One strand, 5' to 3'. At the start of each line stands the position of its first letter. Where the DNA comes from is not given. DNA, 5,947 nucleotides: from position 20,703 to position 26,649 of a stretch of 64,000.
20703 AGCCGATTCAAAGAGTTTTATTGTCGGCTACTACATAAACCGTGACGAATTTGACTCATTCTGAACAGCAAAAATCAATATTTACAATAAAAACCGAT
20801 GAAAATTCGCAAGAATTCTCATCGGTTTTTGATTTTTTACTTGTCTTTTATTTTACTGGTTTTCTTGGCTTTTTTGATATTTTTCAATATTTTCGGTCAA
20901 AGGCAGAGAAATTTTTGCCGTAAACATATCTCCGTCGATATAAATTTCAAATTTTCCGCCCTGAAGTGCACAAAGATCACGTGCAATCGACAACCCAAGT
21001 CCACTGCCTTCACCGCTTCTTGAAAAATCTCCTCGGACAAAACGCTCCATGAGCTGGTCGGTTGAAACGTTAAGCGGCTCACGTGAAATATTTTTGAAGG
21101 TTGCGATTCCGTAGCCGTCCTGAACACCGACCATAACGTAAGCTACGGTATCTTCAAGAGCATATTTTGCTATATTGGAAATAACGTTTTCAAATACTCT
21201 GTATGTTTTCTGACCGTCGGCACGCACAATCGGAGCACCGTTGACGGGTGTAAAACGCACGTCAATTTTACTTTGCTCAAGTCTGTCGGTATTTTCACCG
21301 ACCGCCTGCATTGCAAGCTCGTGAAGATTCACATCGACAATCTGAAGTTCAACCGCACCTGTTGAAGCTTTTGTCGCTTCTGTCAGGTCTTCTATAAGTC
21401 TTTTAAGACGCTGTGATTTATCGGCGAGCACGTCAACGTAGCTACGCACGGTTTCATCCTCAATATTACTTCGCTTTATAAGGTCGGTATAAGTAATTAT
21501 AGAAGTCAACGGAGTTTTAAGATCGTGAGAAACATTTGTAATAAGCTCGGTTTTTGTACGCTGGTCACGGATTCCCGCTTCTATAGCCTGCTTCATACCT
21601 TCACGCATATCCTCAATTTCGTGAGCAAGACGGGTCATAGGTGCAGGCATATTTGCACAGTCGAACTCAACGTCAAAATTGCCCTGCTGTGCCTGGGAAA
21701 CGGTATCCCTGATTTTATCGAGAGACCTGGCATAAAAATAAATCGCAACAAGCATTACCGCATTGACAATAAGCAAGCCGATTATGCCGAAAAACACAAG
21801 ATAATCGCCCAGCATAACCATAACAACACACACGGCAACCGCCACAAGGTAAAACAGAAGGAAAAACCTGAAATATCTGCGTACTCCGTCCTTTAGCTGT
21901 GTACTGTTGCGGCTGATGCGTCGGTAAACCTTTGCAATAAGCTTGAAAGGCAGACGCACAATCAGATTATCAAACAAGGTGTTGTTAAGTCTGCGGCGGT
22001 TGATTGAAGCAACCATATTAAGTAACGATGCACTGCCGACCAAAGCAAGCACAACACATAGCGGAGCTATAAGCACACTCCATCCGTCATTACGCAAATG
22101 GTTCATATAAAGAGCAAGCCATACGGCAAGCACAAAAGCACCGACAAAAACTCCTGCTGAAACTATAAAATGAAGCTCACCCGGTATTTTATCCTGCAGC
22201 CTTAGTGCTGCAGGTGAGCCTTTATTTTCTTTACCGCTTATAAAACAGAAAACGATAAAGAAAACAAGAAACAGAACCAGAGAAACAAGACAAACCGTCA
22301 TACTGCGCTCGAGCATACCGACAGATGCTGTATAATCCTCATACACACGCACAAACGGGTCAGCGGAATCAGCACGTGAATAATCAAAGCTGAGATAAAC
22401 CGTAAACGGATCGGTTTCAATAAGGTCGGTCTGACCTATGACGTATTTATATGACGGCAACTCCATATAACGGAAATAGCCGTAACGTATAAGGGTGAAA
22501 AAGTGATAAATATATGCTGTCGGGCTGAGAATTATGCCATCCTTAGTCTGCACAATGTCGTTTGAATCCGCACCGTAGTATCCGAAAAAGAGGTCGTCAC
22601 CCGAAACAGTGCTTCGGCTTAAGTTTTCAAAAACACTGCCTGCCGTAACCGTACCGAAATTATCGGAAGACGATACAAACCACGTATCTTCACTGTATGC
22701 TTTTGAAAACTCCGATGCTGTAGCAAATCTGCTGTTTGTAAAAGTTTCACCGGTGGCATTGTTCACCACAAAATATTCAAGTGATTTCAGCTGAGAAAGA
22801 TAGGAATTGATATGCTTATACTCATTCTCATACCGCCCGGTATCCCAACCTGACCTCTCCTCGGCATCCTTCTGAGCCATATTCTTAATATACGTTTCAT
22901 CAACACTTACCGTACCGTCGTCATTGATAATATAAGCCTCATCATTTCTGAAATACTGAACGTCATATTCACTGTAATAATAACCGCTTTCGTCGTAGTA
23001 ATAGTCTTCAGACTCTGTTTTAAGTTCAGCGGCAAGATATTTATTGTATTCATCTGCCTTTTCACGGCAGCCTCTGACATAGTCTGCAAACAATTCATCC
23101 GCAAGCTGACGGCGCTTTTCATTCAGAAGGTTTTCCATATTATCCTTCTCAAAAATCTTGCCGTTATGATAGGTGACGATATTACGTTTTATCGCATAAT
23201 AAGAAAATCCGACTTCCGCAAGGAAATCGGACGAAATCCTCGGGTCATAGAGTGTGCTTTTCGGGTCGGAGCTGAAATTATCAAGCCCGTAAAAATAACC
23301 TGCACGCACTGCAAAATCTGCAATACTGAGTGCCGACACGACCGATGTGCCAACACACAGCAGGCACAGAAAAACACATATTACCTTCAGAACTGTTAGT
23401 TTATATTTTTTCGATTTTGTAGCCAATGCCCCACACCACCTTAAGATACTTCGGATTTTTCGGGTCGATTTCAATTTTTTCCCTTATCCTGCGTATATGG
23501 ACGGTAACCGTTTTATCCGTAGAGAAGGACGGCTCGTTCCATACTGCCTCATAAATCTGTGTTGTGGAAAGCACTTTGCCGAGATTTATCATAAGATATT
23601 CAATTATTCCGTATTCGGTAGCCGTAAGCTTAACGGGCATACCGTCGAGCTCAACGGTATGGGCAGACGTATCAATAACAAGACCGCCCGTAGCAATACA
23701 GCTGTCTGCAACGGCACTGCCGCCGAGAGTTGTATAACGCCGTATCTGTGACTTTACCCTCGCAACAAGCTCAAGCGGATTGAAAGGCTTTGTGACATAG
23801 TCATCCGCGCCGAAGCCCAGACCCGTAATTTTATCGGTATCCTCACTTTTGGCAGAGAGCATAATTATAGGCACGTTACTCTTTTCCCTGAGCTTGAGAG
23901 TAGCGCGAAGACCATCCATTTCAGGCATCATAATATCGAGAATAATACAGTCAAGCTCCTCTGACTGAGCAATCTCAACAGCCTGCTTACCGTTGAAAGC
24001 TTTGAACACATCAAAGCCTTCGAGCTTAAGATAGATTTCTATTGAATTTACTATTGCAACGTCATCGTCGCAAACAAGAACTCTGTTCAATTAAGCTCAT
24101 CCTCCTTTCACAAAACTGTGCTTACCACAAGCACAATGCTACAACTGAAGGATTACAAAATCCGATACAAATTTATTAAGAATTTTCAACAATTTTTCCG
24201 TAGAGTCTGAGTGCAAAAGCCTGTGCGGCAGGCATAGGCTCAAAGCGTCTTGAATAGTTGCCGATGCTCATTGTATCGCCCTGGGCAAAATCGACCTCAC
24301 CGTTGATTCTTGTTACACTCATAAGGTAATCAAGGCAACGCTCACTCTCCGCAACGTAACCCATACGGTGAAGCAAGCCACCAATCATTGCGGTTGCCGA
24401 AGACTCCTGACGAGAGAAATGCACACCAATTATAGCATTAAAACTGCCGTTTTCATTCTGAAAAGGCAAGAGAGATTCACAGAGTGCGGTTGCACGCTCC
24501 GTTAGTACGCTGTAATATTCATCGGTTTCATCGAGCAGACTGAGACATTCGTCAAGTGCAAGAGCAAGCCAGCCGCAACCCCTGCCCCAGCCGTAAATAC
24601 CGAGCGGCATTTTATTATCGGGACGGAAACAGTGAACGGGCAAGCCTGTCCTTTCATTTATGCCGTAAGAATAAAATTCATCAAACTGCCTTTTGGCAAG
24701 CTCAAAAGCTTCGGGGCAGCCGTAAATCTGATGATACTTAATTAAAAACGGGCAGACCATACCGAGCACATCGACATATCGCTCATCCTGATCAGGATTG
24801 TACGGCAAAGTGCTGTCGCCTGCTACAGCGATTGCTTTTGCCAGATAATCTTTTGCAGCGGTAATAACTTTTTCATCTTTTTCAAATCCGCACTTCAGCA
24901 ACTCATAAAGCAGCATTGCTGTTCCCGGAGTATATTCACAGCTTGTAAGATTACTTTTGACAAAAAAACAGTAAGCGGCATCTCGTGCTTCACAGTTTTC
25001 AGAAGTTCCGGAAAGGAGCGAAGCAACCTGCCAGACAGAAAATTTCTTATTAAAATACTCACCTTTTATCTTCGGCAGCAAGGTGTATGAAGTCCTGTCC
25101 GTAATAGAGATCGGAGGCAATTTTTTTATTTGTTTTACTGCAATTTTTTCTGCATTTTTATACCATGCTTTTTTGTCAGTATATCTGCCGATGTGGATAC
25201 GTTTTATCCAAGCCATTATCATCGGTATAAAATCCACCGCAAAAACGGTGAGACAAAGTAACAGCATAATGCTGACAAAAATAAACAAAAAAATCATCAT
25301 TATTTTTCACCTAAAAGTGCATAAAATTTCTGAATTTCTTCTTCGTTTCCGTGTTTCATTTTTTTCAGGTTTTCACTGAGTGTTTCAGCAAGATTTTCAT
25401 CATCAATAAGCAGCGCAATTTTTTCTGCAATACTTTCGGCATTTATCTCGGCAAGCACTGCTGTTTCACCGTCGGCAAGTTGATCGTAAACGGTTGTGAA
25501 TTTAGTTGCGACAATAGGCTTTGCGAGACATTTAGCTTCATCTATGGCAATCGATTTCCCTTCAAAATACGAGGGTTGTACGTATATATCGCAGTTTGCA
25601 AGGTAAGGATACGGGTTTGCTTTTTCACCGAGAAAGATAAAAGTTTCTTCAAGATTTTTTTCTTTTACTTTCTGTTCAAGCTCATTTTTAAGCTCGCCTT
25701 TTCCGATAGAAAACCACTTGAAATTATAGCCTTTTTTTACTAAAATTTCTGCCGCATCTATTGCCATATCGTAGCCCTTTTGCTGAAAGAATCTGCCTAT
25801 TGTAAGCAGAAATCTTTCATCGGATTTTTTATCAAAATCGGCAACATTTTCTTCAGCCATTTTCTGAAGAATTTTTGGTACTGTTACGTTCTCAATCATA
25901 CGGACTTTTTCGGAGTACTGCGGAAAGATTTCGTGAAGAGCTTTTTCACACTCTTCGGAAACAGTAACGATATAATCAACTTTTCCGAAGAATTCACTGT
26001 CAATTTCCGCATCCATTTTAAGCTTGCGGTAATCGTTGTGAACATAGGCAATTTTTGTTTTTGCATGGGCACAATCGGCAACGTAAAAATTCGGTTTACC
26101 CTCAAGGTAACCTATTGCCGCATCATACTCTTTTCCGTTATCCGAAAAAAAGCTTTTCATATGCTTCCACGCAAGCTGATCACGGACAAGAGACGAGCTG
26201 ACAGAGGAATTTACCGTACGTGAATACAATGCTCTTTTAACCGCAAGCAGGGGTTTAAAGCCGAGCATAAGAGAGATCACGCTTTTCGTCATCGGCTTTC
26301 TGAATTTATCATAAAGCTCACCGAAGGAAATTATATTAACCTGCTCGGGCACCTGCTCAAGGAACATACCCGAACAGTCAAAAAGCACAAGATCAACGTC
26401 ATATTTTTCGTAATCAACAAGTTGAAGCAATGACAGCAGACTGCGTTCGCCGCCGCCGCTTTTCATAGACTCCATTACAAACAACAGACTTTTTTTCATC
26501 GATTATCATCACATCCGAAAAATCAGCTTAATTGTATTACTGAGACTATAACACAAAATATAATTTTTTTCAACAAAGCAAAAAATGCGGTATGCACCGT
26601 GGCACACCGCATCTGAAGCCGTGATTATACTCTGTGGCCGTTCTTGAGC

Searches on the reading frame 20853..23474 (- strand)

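Call 8: search_protein_families(library=pfam, proteins=[window:20853-23474:-], max_evalue=0.001)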
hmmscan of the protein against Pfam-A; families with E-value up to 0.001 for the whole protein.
window:20853-23474:- (873 aa): 2 families
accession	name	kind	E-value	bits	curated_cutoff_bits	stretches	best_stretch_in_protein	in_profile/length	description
PF00512.31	HisKA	-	2.5e-15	56.7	26.9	1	641-704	2-64/66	His Kinase A (phospho-acceptor) domain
PF02518.31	HATPase_c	-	8.3e-09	36.3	26.4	1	753-857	2-107/111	Histidine kinase-, DNA gyrase B-, and HSP90-like ATPase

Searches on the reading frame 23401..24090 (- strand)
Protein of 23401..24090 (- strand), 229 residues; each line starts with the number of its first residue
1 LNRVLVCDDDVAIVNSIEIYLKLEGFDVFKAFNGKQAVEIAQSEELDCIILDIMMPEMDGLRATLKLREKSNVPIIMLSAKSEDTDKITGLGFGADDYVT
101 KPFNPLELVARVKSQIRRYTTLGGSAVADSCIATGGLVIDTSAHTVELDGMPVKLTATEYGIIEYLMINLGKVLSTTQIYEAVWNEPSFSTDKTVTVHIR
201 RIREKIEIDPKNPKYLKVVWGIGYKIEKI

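Call 8: search_protein_families(library=pfam, proteins=[window:23401-24090:-], max_evalue=0.001)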
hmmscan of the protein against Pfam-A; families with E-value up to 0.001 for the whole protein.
window:23401-24090:- (229 aa): 2 families
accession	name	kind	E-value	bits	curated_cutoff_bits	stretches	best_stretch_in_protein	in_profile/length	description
PF00072.30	Response_reg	-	1.7e-30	105.9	30.2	1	4-113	1-111/111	Response regulator receiver domain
PF00486.34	Trans_reg_C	-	1e-24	86.8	26.2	1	152-225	3-76/77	Transcriptional regulatory protein, C terminal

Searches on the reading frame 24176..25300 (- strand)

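Call 8: search_protein_families(library=pfam, proteins=[window:24176-25300:-], max_evalue=0.001)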
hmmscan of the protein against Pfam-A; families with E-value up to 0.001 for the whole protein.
window:24176-25300:- (374 aa): 1 family
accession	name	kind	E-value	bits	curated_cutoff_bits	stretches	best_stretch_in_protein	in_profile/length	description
PF07470.19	Glyco_hydro_88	-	1.1e-22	80.9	26.6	1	135-316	88-282/352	Glycosyl Hydrolase Family 88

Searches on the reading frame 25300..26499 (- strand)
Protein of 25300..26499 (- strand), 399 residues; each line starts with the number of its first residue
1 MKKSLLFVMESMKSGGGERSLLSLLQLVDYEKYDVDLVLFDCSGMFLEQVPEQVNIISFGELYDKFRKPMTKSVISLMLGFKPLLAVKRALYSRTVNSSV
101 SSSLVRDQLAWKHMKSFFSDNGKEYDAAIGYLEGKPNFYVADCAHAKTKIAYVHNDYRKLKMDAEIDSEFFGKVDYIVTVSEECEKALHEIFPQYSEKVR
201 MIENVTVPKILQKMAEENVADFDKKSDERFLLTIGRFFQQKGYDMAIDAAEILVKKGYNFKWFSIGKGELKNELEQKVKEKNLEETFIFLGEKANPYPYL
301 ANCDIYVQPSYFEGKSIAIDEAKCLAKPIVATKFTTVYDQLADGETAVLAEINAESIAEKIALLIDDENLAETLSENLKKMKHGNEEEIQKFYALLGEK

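Call 113: search_protein_families(library=pfam, proteins=[window:25300-26499:-], max_evalue=0.00001)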
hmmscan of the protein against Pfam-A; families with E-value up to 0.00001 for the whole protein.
window:25300-26499:- (399 aa): 2 families
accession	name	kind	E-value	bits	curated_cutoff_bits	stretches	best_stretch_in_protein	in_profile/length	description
PF00534.26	Glycos_transf_1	-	2.6e-31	108.9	26.4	1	216-380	3-171/172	Glycosyl transferases group 1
PF13692.12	Glyco_trans_1_4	-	3.8e-23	82.8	27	1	230-367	3-142/142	Glycosyl transferases group 1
